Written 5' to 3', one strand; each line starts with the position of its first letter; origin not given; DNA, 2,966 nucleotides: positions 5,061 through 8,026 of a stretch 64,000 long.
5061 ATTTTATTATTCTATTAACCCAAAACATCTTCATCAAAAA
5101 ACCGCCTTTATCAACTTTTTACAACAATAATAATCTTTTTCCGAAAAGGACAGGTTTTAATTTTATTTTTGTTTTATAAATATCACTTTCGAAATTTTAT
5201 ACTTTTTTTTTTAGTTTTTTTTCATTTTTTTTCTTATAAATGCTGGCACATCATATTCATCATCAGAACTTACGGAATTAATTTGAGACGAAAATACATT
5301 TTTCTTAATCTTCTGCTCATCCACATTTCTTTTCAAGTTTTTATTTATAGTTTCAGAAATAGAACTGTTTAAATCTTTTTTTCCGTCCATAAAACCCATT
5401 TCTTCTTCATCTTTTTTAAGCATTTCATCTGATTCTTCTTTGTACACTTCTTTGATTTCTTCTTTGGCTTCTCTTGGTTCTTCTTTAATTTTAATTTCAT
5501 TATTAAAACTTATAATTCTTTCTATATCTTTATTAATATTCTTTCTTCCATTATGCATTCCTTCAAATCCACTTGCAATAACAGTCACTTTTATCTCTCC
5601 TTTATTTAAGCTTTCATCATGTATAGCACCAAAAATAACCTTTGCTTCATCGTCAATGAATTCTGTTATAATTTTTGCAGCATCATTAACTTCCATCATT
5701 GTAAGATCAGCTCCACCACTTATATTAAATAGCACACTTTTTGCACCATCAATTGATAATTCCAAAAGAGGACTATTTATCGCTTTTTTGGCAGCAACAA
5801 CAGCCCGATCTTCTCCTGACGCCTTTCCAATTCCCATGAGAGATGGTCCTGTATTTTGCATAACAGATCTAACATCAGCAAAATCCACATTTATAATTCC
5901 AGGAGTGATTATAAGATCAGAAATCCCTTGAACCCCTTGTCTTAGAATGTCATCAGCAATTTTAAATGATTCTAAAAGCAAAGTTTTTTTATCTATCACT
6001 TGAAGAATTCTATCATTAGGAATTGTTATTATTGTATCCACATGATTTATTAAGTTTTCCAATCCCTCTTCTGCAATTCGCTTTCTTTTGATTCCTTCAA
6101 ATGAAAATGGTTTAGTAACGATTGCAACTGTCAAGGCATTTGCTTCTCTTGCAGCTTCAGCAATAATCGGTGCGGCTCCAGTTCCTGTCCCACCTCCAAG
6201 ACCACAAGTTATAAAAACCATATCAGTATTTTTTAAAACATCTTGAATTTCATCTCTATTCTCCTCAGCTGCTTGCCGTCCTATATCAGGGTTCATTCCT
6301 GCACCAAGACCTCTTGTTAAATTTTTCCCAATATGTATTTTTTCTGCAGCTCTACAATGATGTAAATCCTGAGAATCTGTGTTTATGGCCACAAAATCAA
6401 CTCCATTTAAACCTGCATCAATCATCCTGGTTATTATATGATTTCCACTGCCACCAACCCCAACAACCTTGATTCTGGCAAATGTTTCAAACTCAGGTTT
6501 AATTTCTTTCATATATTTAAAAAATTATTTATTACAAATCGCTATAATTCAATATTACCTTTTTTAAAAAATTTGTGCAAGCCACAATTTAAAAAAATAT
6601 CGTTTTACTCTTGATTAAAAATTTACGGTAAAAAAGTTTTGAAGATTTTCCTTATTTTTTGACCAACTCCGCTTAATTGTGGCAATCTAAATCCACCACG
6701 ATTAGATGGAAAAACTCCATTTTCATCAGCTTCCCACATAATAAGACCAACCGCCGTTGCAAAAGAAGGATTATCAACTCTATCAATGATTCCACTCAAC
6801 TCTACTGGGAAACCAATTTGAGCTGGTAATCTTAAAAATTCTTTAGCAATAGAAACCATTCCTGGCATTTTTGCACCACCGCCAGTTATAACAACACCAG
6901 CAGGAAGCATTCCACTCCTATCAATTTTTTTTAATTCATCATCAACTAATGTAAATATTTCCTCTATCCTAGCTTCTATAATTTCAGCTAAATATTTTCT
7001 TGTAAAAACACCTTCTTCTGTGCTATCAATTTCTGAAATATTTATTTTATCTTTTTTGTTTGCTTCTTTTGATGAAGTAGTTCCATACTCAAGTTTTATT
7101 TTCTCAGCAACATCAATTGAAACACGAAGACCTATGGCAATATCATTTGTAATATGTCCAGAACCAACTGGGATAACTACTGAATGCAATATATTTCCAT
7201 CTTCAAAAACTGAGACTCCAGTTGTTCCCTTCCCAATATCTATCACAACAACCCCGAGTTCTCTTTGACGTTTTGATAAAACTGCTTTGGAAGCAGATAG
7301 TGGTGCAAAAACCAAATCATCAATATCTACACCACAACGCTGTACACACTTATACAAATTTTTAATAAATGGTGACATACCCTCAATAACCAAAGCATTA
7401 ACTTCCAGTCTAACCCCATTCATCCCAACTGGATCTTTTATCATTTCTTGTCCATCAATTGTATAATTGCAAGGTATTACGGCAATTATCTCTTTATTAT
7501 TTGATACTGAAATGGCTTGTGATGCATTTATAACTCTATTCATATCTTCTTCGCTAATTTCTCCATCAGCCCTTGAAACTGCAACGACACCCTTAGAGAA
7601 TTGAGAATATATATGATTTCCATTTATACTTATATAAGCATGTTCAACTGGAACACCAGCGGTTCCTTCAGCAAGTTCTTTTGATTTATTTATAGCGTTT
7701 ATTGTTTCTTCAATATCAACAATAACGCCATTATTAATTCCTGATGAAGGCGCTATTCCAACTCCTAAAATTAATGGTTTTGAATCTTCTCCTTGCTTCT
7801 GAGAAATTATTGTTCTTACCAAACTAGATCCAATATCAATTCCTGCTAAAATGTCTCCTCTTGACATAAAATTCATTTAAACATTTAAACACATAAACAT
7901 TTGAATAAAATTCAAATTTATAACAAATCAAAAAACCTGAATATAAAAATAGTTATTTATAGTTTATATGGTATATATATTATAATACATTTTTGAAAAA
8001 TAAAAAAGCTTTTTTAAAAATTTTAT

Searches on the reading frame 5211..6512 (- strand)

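Call 70: search_protein_families(library=pfam, proteins=[window:5211-6512:-], max_evalue=0.0001)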
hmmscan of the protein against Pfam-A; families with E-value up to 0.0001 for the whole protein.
window:5211-6512:- (433 aa): 2 families
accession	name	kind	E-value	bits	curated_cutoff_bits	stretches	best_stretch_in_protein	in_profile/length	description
PF00091.31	Tubulin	-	2.5e-51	175.1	33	1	13-173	1-189/190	Tubulin/FtsZ family, GTPase domain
PF12327.13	FtsZ_C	-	1.9e-32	111.8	27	1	222-317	1-95/95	FtsZ family, C-terminal domain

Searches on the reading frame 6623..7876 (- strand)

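Call 70: search_protein_families(library=pfam, proteins=[window:6623-7876:-], max_evalue=0.0001)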
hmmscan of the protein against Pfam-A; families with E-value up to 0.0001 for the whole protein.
window:6623-7876:- (417 aa): 5 families
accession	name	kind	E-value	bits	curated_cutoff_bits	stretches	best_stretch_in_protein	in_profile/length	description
PF14450.12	FtsA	-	1.2e-34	119.8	31.8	1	210-377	1-127/127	Cell division protein FtsA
PF02491.25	SHS2_FTSA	-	2.7e-26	92.2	25.4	1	86-164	1-78/79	SHS2 domain inserted in FTSA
PF06723.19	MreB_Mbl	-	1.3e-10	41.1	27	1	207-354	145-303/327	MreB/Mbl protein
PF11104.14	PilM_2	-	1.1e-06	28.3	27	0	195-263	168-236/340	Type IV pilus assembly protein PilM;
PF06277.17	EutA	-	8e-05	22.1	27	1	194-303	131-234/475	Ethanolamine utilisation protein EutA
